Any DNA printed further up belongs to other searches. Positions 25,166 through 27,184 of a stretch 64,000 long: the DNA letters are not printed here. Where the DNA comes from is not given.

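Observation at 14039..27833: A 13.8-kb stop/start-coupled string joins trehalose biosynthesis to PolX and an Fpg/Nei glycosylase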

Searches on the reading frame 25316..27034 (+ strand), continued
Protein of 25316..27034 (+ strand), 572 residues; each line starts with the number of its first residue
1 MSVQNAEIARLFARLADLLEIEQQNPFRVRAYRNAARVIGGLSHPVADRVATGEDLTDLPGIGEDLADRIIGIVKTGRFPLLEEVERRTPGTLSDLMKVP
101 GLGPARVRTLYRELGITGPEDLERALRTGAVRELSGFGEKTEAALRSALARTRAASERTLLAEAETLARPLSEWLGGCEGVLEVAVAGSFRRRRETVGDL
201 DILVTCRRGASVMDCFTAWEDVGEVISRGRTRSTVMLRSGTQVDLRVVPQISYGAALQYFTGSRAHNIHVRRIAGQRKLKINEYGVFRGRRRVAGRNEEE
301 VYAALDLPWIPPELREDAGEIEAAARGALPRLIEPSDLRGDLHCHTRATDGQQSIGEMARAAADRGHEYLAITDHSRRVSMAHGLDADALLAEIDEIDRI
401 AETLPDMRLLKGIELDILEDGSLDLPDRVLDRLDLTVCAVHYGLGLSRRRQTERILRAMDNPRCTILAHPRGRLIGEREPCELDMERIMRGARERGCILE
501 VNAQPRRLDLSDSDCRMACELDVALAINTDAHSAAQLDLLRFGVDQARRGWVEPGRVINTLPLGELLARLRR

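Call 35: search_protein_families(library=ncbifam, proteins=[window:25316-27034:+])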
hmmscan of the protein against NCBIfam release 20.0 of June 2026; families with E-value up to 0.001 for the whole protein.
window:25316-27034:+ (572 aa): 8 families
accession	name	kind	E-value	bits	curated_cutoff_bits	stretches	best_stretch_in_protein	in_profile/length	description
NF006375.0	PRK08609.1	equivalog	1.2e-145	486.3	426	1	4-568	3-565/571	DNA polymerase/3'-5' exonuclease PolX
NF005928.0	PRK07945.1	equivalog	3.8e-79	266.5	250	2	336-569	96-333/337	PHP domain-containing protein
NF006702.0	PRK09248.1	domain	2.2e-20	73.2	264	1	341-541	6-204/246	PHP domain-containing protein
NF006251.0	PRK08392.1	equivalog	3.9e-15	55.9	212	1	341-540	3-193/216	hypothetical protein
NF004981.0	PRK06361.1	equivalog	2.2e-09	37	117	1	341-537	3-181/217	histidinol phosphate phosphatase domain-containing protein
NF038032.1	CehA_McbA_metalo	domain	4.9e-06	26.2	80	1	339-377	4-42/315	CehA/McbA family metallohydrolase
NF041577.1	nside_bi_sphtase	equivalog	7e-06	25.4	400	1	340-382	4-46/276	3',5'-nucleoside bisphosphate phosphatase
NF047791.1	RNaseRnm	equivalog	8.8e-06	25.2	375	1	341-378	4-41/275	RNase RNM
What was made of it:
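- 25316..27034 (+): Bacterial PolX (POLXc + PHP). Its ATG overlaps the treY stop (ATGA), and a GGAGGAG ribosome-binding site lies inside the last treY codons. NF006375 at 486 bits against a cut-off of 426 (call 35).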

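Call 37: search_solved_structures(query=window:25316-27031:+, show_alignments=2)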
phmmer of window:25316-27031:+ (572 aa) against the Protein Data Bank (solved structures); distinct sequences matched with E-value up to 0.001: 82 (the best 60 are shown).
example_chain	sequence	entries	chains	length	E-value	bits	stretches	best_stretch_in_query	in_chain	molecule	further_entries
3au2_A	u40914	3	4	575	2e-149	501.9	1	4-571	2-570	DNA polymerase beta family (X family)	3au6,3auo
3b0x_A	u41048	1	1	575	6.2e-149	500.3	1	4-571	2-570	DNA polymerase beta family (X family)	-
3b0y_A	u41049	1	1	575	8.5e-149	499.8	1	4-571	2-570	DNA polymerase beta family (X family)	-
2w9m_A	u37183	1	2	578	1.6e-69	238.1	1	10-567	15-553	POLYMERASE X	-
1bpe_A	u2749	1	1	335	8.9e-16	60.8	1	5-206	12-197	DNA POLYMERASE BETA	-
1bpd_A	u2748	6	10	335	2.3e-15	59.4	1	5-206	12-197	DNA POLYMERASE BETA | PROTEIN (DNA POLYMERASE BETA (E.C.2.7.7.7))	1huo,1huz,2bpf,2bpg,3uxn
3v7j_A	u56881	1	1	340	2.5e-15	59.3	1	5-206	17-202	DNA polymerase beta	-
3ogu_A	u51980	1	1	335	4.2e-15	58.6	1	5-287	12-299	DNA polymerase beta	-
4mf8_A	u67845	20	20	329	4.3e-15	58.5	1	6-206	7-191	DNA polymerase beta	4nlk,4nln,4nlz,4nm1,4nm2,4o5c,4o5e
5hhh_A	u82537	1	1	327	4.6e-15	58.4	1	7-206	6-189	DNA polymerase beta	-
1bpx_A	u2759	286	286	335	4.6e-15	58.4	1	5-206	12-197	PROTEIN (DNA POLYMERASE BETA) | DNA POLYMERASE BETA | PROTEIN (DNA POLYMERASE BETA (E.C.2.7.7.7))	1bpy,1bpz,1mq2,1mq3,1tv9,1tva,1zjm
6dic_A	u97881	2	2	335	4.6e-15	58.4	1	5-206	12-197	DNA polymerase beta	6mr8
3v7k_A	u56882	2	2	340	4.8e-15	58.4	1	5-206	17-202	DNA polymerase beta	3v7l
5u8i_A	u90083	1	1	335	4.9e-15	58.3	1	5-205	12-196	DNA polymerase beta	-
5vrw_A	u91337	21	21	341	4.9e-15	58.3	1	5-206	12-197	DNA polymerase beta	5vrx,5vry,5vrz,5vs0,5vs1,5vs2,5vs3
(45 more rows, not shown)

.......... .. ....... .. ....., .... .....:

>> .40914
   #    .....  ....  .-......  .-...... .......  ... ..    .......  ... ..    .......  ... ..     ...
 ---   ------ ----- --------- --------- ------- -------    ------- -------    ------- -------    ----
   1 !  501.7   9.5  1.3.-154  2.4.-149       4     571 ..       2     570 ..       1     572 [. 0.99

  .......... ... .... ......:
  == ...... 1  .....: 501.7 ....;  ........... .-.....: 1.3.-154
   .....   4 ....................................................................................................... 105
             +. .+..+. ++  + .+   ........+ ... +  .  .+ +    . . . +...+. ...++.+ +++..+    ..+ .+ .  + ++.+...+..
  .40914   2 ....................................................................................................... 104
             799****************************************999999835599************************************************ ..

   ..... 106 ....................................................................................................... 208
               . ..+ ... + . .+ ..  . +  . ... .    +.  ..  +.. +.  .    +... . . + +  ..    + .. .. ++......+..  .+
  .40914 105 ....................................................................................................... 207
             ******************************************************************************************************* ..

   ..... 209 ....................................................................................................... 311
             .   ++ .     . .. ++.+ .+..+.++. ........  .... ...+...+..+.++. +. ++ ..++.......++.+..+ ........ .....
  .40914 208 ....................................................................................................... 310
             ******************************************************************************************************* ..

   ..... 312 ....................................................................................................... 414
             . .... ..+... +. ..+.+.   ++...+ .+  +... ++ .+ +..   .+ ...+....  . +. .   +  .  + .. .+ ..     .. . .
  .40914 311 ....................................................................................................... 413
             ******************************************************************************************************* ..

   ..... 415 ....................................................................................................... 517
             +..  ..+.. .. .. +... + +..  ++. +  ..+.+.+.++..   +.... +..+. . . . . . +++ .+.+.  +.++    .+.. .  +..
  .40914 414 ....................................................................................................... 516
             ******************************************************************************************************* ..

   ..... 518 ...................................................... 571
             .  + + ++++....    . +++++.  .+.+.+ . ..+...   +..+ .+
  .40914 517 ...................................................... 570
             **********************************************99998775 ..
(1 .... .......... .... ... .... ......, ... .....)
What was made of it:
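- On Bacterial/archaeal PolX: GDLD, QVDLRV, GFGEK, HCH..D, DHS, GIE, VH, AHP and TDAH are all aligned identically to T. thermophilus PolX 3AU2 (call 37).
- Closest known: Bacterial PolX of Thermus thermophilus and Bacillus subtilis. Same: Full-length homologue of T. thermophilus PolX with all catalytic motifs identical in the alignment to 3AU2 (call 37).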

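Call 51: search_solved_structures(query=window:25316-27031:+, show_alignments=4, max_evalue=1e-60)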
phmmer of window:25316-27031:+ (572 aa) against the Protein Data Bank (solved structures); distinct sequences matched with E-value up to 1e-60: 4.
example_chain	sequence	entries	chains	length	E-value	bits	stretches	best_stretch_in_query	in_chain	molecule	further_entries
3au2_A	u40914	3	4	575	2e-149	501.9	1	4-571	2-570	DNA polymerase beta family (X family)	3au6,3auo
3b0x_A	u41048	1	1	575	6.2e-149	500.3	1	4-571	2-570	DNA polymerase beta family (X family)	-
3b0y_A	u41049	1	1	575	8.5e-149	499.8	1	4-571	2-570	DNA polymerase beta family (X family)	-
2w9m_A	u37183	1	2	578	1.6e-69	238.1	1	10-567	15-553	POLYMERASE X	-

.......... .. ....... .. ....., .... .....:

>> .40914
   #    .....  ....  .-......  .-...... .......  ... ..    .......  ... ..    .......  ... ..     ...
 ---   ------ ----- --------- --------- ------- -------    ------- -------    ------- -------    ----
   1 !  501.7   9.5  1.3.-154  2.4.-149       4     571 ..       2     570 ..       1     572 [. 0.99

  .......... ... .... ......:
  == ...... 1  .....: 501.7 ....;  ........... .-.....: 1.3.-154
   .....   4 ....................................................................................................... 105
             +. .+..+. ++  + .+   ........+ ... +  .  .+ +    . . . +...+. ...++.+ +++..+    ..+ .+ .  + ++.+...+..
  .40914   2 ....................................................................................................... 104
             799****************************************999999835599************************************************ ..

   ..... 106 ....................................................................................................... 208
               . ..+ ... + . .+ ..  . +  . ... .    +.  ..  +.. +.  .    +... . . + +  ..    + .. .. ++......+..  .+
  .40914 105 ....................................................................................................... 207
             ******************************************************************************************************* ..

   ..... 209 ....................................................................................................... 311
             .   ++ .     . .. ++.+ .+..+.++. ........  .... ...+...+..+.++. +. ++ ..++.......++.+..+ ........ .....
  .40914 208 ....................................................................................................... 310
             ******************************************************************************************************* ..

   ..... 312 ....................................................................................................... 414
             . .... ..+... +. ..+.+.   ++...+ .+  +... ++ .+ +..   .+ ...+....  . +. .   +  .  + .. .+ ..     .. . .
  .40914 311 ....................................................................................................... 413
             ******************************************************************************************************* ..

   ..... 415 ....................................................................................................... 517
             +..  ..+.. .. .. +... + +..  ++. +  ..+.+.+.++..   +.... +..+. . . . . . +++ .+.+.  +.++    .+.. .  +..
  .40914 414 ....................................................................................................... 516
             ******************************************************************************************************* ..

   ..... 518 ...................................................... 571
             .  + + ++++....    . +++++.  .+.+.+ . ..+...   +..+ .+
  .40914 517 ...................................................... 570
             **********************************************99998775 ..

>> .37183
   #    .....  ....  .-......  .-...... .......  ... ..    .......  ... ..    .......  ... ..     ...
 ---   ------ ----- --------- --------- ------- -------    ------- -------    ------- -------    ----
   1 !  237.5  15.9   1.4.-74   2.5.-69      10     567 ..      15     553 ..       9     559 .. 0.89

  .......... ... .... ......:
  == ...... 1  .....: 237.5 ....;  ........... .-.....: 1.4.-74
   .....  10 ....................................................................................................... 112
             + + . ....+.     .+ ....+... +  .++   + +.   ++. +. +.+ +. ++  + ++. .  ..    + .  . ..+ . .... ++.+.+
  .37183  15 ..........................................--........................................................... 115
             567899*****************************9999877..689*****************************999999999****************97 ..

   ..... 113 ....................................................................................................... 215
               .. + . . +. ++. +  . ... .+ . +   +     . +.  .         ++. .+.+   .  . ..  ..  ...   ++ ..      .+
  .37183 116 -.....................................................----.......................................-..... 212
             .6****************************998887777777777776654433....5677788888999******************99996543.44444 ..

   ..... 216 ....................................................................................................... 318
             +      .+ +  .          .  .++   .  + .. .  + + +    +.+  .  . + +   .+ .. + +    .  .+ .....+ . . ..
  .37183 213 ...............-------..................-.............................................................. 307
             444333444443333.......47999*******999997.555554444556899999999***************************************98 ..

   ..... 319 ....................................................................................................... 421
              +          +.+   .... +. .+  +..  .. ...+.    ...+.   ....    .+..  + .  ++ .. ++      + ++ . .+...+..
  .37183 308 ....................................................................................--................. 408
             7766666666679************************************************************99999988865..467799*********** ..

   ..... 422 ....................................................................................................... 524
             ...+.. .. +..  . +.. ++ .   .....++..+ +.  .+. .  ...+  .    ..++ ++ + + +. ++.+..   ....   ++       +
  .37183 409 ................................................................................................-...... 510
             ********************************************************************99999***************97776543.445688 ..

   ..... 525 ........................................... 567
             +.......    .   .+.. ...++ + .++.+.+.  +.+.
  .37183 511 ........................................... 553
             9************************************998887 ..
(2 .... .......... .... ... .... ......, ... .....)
